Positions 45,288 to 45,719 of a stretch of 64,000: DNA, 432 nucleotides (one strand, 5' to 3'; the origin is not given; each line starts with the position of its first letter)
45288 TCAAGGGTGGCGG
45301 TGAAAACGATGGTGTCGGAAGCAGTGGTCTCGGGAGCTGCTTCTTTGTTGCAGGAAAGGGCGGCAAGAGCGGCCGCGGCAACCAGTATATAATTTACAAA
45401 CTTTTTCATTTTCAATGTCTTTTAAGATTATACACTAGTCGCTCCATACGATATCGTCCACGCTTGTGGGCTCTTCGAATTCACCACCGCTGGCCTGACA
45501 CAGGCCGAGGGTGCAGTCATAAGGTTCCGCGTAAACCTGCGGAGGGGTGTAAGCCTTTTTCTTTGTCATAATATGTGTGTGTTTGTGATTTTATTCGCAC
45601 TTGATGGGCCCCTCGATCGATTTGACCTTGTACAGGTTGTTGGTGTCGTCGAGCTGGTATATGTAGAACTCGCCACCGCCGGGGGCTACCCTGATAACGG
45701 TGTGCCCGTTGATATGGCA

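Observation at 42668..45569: Unannotated family of ~45-codon sORFs placed directly in front of giant surface-lipoprotein genes (members 1 and 2)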

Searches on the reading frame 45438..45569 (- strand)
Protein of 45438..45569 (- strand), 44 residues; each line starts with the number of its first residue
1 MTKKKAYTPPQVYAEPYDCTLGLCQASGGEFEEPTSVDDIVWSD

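Call 9: search_protein_families(library=ncbifam, proteins=[window:45438-45569:-], max_evalue=10)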
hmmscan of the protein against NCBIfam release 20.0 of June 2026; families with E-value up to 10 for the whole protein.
seq(44 aa): 0 families

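Call 10: search_protein_families(library=pfam, proteins=[window:45438-45569:-], max_evalue=10)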
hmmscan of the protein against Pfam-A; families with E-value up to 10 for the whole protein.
seq(44 aa): 1 family
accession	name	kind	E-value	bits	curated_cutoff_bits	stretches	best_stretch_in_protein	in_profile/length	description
PF11007.13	CotJA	-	0.049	13.9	25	1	6-25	5-24/35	Spore coat associated protein JA (CotJA)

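Call 13: find_homologous_proteins(query=A1, max_evalue=10)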
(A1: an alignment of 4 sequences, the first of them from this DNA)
Query A1 (4 sequences) (44 aa, profile of the alignment): 5 proteins with E <= 10 among 5 candidates.
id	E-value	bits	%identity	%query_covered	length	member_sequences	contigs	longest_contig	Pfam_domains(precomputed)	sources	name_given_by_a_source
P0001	7.3e-20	88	100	100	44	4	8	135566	-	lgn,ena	-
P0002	4.9e-18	83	30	68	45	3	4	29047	-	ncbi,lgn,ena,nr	ncbi:MAG: hypothetical protein J6Y45_05600 [Bacteroidales bacterium]|nr:hypothetical protein [Bacter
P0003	5.7e-11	60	-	-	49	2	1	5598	-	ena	-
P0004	2.2e-10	58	73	93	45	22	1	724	-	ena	-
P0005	4.7e-10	57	-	-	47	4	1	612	-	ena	-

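Call 18: find_encoding_contigs(protein=P0001, flank=10000, max_places=6)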
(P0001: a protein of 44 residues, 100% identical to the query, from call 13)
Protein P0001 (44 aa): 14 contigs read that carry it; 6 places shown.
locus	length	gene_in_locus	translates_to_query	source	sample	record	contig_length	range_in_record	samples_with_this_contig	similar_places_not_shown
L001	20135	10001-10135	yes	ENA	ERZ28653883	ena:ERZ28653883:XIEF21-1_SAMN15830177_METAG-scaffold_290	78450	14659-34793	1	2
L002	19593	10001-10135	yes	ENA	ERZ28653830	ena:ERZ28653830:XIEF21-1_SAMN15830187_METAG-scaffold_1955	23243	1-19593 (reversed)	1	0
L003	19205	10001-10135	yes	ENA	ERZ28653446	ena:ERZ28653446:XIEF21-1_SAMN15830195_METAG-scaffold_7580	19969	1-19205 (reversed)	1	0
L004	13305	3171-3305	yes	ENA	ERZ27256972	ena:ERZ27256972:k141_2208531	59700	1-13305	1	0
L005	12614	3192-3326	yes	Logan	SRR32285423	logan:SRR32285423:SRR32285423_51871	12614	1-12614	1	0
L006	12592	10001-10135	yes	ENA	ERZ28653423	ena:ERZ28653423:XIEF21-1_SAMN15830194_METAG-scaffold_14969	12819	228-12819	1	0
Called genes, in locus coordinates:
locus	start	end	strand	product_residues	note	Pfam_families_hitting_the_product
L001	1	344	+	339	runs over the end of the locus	PF04773:FecR, PF16344:FecR_C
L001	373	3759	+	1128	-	PF07660:STN, PF13620:CarboxypepD_reg, PF13715:CarbopepD_reg_2, PF07715:Plug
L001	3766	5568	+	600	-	PF14322:SusD-like_3, PF07980:SusD_RagB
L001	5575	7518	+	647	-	-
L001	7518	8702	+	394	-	PF00753:Lactamase_B (faint)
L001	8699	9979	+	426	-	-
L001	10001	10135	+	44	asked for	-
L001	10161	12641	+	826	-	-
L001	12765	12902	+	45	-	-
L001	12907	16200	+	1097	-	-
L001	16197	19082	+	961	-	-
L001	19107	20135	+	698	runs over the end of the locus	PF02897:Peptidase_S9_N, PF00326:Peptidase_S9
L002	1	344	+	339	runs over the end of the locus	PF04773:FecR, PF16344:FecR_C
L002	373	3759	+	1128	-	PF07660:STN, PF13620:CarboxypepD_reg, PF13715:CarbopepD_reg_2, PF07715:Plug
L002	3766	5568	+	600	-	PF14322:SusD-like_3, PF07980:SusD_RagB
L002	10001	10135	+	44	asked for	-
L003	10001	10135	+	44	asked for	-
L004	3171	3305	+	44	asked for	-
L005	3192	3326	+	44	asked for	-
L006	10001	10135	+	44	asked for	-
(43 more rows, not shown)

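Call 19: search_protein_representatives(alignment_id=A2)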
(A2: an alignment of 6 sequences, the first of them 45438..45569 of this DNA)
Query: 6 sequences, 45 profile positions. Proteins with E-value up to 0.001 (for the whole library): 12; up to 1e-10: 2; up to 1e-30: 0. The best 12 are listed.
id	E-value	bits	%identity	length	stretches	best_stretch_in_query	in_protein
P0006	2.3e-16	75.3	-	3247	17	5-20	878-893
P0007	8.9e-12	60.6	-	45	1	1-45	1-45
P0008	1.3e-07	47.3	-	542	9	6-21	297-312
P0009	3.3e-06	42.8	-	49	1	5-43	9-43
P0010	7.1e-06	41.7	-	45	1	1-43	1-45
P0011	2.4e-05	40.0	-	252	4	24-41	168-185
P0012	7.3e-05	38.5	-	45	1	1-45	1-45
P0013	1.0e-04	38.0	-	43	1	6-43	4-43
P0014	1.2e-04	37.8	-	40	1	1-37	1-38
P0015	1.2e-04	37.8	-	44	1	1-43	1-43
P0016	4.8e-04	35.9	-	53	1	1-44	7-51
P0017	7.2e-04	35.3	-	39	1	1-39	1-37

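Call 21: find_encoding_contigs(protein=P0007, flank=6000, max_places=4)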
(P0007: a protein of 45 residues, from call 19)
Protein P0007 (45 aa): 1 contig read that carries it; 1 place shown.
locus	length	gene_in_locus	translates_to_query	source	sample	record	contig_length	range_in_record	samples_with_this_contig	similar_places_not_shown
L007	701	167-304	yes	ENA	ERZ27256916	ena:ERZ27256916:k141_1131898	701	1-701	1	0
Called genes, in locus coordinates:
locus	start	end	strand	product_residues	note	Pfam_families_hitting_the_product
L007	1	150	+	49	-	?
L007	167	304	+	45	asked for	-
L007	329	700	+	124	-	?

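Call 22: find_encoding_contigs(protein=P0010, flank=6000, max_places=4)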
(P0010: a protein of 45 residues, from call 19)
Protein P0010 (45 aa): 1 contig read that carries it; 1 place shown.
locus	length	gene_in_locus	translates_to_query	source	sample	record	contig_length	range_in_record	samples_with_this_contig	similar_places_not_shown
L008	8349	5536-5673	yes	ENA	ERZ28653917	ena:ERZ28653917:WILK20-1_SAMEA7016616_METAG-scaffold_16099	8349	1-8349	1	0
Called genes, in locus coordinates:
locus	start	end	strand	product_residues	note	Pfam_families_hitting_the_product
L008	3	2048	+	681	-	?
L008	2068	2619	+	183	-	PF03938:OmpH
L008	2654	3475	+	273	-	-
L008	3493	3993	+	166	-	PF00208:ELFV_dehydrog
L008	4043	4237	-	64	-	PF01165:Ribosomal_S21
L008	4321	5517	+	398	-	PF02811:PHP (faint)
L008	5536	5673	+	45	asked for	-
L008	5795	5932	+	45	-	-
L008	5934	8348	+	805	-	?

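Call 26: find_encoding_contigs(protein=P0012, flank=8000, max_places=3)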
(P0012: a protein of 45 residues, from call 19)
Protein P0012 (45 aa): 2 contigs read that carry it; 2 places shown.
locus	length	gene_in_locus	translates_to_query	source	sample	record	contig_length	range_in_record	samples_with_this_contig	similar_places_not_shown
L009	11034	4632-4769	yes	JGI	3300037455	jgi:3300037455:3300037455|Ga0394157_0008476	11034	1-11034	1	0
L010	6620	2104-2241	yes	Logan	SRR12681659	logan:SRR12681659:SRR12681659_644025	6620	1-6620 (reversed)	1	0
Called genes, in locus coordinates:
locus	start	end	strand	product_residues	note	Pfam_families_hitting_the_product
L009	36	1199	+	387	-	-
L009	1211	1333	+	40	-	-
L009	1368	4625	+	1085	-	-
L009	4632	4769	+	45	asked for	-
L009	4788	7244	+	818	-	-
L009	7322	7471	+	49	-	-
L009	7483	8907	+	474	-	-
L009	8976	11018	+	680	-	-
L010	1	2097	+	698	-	?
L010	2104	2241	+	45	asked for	-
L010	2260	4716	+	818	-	-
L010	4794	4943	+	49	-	-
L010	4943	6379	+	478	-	-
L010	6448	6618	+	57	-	?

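Call 27: find_encoding_contigs(protein=P0015, flank=8000, max_places=3)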
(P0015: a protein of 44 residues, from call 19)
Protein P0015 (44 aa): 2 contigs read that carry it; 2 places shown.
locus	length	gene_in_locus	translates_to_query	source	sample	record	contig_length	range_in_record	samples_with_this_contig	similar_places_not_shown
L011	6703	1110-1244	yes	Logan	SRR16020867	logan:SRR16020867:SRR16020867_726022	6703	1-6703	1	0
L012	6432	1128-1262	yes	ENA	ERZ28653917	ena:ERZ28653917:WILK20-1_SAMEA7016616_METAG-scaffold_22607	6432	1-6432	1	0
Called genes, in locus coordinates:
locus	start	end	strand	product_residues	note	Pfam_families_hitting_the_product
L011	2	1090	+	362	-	?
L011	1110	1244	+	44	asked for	-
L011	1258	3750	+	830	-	PF07581:Glug (faint)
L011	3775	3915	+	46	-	-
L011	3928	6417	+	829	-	-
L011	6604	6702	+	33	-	?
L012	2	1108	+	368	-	?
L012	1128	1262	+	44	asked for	-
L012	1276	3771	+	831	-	PF07581:Glug (faint)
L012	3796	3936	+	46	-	-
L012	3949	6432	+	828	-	?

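Call 28: find_encoding_contigs(protein=P0016, flank=8000, max_places=3)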
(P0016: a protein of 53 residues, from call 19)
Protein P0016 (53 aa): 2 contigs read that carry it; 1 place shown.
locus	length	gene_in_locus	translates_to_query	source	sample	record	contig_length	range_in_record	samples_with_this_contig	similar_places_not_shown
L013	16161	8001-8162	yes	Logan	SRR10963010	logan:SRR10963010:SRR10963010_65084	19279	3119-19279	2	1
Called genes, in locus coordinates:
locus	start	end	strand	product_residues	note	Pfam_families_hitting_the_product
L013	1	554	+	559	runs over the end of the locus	PF14322:SusD-like_3 (weak), PF07980:SusD_RagB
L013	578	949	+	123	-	PF13004:BACON (weak)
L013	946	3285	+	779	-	PF13004:BACON (faint)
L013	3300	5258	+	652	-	PF04616:Glyco_hydro_43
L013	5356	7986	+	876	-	-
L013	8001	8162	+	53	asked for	-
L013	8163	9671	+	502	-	PF04616:Glyco_hydro_43 (faint)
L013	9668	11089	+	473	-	PF01546:Peptidase_M20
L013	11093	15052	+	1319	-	PF07494:Reg_prop (faint), PF08450:SGL (faint), PF07495:Y_Y_Y (faint), PF00512:HisKA, PF02518:HATPase_c, PF00072:Response_reg, PF12833:HTH_18, PF00165:HTH_AraC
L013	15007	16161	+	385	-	?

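Call 29: find_encoding_contigs(protein=P0017, flank=8000, max_places=3)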
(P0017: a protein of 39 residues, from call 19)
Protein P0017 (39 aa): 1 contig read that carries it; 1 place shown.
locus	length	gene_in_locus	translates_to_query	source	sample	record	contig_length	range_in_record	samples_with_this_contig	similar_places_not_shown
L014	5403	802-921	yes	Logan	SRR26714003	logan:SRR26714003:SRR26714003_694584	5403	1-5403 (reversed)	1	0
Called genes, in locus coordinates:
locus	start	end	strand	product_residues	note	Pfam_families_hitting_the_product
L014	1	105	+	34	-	?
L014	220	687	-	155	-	-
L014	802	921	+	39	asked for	-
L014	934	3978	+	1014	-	PF13306:LRR_5, PF09471:Peptidase_M64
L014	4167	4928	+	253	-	PF03372:Exo_endo_phos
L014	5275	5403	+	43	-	?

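Call 47: search_solved_structures(query=A3, max_evalue=10, show_alignments=3)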
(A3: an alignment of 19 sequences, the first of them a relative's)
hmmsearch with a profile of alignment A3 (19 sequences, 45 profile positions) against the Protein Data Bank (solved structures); distinct sequences matched with E-value up to 10: 0.
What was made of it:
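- On Any described protein family (Pfam-A, NCBIfam, PDB sequences): PDB profile search: 0 hits at E <= 10 (call 47).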

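Call 55: predict_structure(alignment_id=A6)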
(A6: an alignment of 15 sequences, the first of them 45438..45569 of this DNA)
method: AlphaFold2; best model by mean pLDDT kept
length: 44 residues; sequences in the alignment: 15
mean_pLDDT: 70.3   pTM: 0.17
mean pLDDT of the five models: 70.3, 70.1, 69.9, 67.4, 66.7
residues with pLDDT >= 90: 0; 70-90: 25; 50-70: 18; < 50: 1
segments of 3 or more residues with pLDDT < 50: none
pLDDT, mean of each block of 10 residues (from residue 1): 73 72 59 76 73
secondary structure: DSSP gave nothing for this model
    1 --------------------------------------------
elements in order:
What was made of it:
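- Tried and rejected: AlphaFold on the peptide gave no secondary structure, so no fold search was possible (call 55).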

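Call 62: find_homologous_proteins(query=A7, max_evalue=0.01)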
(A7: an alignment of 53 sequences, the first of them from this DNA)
Query A7 (53 sequences) (44 aa, profile of the alignment): 13 proteins with E <= 0.01 among 60 candidates.
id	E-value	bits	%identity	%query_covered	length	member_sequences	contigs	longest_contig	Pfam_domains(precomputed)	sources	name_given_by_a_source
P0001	1.9e-11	62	100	100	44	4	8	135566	-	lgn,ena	-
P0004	2.6e-10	58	73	93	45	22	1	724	-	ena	-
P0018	7.3e-9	53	80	11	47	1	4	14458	-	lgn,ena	-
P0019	1.1e-8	53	44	20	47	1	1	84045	-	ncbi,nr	ncbi:MAG: hypothetical protein J5640_05865 [Bacteroidales bacterium]|nr:hypothetical protein [Bacter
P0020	4.4e-8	51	33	20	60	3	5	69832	-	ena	-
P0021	5.5e-8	51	-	-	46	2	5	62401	-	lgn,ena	-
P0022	1.2e-7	49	50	18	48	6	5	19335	-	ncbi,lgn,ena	-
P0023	1.4e-7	49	-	-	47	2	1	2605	-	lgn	-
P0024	2.1e-7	49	-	-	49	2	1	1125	-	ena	-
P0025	7.5e-6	44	-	-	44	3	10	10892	-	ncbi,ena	-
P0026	2.4e-5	42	-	-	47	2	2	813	-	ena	-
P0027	1.1e-3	37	-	-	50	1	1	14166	-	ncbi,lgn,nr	ncbi:MAG: hypothetical protein MJZ07_07095 [Bacteroidales bacterium]|nr:hypothetical protein [Bacter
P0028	7.2e-3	34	-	-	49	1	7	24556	-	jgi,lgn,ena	-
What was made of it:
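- On Any described protein family (Pfam-A, NCBIfam, PDB sequences): Database copies that carry a name are called 'hypothetical protein' (calls 13, 62).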
